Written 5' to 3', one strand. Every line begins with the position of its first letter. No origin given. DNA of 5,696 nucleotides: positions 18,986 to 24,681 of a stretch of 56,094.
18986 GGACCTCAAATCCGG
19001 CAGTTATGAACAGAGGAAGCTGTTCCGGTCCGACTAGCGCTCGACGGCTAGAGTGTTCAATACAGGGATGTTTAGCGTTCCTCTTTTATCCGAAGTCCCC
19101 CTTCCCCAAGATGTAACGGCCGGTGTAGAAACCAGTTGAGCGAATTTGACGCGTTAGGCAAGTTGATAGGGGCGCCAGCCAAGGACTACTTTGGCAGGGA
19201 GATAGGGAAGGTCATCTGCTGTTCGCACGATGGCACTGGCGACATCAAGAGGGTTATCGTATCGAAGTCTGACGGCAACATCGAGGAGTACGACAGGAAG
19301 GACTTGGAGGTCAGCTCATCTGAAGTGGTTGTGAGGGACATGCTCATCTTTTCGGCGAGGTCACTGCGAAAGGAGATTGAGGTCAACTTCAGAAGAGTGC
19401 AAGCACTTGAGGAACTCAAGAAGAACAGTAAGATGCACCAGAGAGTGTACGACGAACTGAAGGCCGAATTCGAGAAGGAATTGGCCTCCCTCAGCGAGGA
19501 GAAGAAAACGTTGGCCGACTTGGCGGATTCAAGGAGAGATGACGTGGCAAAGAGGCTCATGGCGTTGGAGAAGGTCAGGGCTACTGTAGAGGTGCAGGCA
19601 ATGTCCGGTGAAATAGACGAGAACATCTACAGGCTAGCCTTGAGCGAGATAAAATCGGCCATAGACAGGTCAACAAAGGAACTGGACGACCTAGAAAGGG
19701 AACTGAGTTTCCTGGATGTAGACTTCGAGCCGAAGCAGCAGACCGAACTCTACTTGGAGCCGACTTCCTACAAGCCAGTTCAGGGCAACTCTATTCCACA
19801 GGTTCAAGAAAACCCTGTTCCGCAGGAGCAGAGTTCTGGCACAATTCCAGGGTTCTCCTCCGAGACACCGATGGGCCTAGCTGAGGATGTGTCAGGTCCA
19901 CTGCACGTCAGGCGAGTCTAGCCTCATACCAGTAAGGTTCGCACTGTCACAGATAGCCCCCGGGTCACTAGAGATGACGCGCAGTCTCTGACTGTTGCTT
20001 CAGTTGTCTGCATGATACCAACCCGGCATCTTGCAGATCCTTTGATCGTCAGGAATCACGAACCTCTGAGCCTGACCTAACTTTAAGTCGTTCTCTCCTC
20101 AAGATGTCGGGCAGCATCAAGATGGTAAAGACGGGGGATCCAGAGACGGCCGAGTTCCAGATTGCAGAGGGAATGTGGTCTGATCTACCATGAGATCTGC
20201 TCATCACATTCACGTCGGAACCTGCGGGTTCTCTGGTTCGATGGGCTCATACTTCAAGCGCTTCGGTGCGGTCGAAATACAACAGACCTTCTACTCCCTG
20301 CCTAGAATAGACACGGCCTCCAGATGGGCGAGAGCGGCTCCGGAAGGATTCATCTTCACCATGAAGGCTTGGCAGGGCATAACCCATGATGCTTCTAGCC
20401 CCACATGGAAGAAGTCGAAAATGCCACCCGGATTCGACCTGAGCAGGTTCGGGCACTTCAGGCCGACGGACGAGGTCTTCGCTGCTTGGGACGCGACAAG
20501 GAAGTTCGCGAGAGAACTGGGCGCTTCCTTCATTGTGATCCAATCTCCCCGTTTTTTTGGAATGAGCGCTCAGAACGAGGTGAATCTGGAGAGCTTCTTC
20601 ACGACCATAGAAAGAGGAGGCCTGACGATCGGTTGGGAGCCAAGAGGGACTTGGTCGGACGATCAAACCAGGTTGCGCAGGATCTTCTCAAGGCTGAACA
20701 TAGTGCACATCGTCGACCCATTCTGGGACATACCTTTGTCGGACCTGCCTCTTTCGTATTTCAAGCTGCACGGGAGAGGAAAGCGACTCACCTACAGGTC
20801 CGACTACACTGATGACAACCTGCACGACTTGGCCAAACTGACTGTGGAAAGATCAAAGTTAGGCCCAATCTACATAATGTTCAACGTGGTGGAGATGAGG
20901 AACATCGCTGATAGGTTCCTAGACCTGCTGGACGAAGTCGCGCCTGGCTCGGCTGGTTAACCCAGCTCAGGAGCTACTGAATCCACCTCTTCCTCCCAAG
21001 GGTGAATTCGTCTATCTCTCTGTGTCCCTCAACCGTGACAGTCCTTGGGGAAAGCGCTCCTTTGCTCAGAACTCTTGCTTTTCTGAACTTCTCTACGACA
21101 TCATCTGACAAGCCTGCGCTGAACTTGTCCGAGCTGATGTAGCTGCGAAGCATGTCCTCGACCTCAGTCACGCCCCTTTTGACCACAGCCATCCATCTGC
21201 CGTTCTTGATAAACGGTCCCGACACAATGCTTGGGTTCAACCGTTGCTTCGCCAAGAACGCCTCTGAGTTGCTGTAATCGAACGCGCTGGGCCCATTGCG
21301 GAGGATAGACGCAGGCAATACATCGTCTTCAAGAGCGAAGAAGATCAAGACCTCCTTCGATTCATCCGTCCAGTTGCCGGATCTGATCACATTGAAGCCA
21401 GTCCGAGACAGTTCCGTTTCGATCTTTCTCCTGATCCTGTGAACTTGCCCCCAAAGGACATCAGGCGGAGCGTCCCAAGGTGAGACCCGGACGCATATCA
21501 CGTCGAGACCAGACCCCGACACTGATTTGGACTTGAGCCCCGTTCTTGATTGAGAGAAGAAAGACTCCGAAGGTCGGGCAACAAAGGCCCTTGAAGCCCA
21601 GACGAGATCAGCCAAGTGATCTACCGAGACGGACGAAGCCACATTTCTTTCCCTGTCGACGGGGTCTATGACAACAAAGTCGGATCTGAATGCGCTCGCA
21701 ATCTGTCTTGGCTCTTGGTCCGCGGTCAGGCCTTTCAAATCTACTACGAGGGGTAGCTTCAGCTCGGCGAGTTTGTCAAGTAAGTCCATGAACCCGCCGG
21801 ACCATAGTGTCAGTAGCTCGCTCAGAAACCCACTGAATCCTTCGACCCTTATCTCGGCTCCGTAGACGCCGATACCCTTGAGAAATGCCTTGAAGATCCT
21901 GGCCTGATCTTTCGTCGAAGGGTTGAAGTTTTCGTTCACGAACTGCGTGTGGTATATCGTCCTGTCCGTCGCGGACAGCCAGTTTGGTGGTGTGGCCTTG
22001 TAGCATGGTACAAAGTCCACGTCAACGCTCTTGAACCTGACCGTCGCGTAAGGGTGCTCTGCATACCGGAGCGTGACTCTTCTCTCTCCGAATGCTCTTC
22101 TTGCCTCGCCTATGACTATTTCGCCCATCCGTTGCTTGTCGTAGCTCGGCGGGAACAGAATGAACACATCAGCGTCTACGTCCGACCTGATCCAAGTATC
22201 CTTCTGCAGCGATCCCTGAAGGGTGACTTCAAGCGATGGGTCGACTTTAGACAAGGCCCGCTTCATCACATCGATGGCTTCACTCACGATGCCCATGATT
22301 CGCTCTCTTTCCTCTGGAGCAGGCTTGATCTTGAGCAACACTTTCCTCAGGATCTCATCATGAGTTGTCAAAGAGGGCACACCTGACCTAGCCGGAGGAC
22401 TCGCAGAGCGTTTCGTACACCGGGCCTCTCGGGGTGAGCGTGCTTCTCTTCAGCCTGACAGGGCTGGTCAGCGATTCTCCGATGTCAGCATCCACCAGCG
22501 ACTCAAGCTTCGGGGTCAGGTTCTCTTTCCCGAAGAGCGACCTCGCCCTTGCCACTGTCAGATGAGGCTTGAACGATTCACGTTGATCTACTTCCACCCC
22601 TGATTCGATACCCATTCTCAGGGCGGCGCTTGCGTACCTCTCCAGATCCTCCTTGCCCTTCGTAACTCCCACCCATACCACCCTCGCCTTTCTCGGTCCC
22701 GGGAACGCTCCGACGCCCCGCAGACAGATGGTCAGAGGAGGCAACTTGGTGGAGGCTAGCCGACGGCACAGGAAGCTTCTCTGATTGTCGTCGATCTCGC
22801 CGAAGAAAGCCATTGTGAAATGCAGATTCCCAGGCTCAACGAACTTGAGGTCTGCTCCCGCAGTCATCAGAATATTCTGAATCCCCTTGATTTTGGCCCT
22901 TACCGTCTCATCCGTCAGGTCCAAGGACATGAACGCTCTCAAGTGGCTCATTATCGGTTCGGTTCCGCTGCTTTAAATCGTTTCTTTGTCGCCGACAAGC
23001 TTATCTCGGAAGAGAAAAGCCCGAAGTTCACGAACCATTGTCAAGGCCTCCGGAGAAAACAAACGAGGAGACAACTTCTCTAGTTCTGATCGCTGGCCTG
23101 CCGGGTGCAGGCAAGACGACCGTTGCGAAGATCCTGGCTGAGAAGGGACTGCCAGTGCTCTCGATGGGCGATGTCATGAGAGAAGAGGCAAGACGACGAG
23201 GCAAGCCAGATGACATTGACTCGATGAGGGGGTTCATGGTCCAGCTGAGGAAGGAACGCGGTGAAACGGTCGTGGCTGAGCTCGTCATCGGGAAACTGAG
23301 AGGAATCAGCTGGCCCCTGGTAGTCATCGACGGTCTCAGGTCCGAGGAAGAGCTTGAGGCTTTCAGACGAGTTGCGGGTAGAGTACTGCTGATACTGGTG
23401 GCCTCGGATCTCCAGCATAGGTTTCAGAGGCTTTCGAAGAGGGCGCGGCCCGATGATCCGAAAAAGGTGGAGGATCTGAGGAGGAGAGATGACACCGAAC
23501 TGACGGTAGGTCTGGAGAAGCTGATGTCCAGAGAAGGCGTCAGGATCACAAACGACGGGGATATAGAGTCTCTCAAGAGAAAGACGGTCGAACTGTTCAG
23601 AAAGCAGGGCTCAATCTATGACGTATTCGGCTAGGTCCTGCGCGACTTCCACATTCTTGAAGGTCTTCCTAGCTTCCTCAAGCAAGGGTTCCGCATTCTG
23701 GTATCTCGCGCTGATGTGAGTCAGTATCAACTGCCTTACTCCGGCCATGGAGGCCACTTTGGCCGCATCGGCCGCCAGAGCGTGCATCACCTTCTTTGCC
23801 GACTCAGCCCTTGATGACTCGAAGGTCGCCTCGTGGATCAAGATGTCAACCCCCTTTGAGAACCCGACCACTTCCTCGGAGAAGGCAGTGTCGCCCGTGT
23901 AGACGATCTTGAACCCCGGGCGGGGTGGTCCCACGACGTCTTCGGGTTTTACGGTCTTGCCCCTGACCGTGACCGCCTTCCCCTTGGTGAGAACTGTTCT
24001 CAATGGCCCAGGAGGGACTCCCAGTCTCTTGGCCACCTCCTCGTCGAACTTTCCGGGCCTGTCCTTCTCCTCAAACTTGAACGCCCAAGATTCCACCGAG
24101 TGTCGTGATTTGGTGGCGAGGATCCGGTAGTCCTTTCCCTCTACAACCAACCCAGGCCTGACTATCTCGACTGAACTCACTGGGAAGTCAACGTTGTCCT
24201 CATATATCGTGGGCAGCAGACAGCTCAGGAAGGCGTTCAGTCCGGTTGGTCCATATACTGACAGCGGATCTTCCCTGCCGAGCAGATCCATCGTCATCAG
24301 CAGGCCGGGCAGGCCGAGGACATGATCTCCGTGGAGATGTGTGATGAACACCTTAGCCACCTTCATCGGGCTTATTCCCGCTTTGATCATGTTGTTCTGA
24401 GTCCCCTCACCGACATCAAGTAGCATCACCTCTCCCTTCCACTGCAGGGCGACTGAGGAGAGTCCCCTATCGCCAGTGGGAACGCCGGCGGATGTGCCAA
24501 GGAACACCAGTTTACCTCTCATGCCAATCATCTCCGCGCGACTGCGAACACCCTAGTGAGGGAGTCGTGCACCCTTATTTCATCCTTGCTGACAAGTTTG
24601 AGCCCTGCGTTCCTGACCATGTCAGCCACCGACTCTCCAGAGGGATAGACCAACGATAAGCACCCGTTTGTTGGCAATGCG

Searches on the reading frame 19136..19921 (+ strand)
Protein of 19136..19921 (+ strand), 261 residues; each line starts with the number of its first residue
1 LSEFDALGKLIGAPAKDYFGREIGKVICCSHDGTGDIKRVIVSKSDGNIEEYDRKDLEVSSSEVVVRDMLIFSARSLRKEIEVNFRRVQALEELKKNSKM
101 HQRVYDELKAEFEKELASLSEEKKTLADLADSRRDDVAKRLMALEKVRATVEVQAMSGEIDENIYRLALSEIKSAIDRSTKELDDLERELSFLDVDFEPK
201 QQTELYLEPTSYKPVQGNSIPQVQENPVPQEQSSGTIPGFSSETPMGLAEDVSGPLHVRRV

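Call 62: search_protein_families(library=pfam, max_evalue=0.00001, proteins=[window:19136-19921:+])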
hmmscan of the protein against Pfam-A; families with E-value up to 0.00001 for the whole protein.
window:19136-19921:+ (261 aa): 1 family
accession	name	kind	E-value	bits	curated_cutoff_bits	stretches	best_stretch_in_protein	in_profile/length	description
PF18822.6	CdvA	-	1.7e-15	57.6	30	1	86-193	1-108/123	CdvA-like coiled-coil domain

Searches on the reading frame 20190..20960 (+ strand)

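Call 63: search_protein_families(library=pfam, max_evalue=0.00001, proteins=[window:20190-20960:+])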
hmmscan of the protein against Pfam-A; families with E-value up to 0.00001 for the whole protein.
window:20190-20960:+ (256 aa): 1 family
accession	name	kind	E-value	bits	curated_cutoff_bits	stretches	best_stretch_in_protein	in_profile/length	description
PF01904.24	DUF72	-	2.2e-29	103.5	25.3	1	20-233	13-201/217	Protein of unknown function DUF72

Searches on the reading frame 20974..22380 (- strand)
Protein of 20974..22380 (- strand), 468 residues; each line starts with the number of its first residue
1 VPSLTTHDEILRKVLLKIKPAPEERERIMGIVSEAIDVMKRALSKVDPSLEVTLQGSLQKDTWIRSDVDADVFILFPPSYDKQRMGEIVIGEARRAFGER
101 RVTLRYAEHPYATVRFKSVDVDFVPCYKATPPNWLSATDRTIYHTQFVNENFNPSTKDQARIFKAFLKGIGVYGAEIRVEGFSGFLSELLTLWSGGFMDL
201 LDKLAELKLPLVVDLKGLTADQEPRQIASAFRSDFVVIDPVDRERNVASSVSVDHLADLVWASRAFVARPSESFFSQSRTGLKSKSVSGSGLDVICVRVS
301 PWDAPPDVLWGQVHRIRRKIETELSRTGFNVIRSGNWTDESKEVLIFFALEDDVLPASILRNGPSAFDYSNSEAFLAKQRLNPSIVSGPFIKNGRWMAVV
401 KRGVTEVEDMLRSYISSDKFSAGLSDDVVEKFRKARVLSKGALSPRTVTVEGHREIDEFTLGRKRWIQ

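Call 63: search_protein_families(library=pfam, max_evalue=0.00001, proteins=[window:20974-22380:-])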
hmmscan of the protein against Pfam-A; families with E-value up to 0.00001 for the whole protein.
window:20974-22380:- (468 aa): 3 families
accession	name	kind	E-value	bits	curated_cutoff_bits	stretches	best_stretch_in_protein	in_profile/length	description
PF09249.16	tRNA_NucTransf2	-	5.1e-33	114.1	27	1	158-275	1-112/113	tRNA nucleotidyltransferase, second domain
PF21133.2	CAA_C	-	9e-21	74.5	22.2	1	297-433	8-136/144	CCA-adding enzyme, C-terminal domain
PF01909.29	NTP_transf_2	-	2.7e-08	34.5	21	1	40-143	5-92/93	Nucleotidyltransferase domain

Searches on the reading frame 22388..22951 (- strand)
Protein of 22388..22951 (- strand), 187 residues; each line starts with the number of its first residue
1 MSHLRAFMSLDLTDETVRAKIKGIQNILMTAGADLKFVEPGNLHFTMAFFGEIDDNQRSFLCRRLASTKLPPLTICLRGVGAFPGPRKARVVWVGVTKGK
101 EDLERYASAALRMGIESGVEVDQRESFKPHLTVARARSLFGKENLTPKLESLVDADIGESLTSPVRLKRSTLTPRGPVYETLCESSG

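Call 63: search_protein_families(library=pfam, max_evalue=0.00001, proteins=[window:22388-22951:-])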
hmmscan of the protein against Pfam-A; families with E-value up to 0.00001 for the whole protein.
window:22388-22951:- (187 aa): 3 families
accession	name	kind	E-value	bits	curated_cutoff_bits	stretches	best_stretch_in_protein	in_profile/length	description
PF02834.22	LigT_PEase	-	2.2e-16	60.3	23.3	1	14-93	4-87/87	LigT like Phosphoesterase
PF10469.15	AKAP7_NLS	-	3.8e-11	43.7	24.4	1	7-144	4-157/208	AKAP7 2'5' RNA ligase-like domain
PF13563.12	2_5_RNA_ligase2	-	1.9e-08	34.9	27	1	42-139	25-119/152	2'-5' RNA ligase superfamily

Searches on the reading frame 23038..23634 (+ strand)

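Call 63: search_protein_families(library=pfam, max_evalue=0.00001, proteins=[window:23038-23634:+])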
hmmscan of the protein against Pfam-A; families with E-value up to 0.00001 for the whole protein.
window:23038-23634:+ (198 aa): 3 families
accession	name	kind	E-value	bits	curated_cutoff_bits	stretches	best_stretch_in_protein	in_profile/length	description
PF13207.12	AAA_17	-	2.3e-16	60.7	27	1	20-148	2-136/136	AAA domain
PF13238.12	AAA_18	-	1.7e-14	54.8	29.4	1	16-143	1-119/128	AAA domain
PF13671.12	AAA_33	-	1.5e-09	38.7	27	1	15-146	1-130/143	AAA domain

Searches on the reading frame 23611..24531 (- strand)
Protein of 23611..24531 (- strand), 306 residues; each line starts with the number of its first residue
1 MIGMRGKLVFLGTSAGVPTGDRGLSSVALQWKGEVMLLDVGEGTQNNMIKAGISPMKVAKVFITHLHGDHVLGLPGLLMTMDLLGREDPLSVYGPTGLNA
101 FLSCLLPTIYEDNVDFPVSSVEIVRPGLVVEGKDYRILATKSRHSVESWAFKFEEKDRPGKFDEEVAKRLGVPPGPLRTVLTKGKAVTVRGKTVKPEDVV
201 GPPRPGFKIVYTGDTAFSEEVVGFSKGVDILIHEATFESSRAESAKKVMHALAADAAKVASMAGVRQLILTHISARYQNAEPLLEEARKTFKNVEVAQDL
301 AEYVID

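Call 63: search_protein_families(library=pfam, max_evalue=0.00001, proteins=[window:23611-24531:-])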
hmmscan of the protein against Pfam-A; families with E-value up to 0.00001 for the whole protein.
window:23611-24531:- (306 aa): 2 families
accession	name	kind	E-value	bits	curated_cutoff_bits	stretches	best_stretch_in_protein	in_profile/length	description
PF12706.13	Lactamase_B_2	-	2.5e-15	57.1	27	1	204-273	132-200/200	Beta-lactamase superfamily domain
PF00753.33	Lactamase_B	-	2.5e-09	37.8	22.7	1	29-77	11-63/196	Metallo-beta-lactamase superfamily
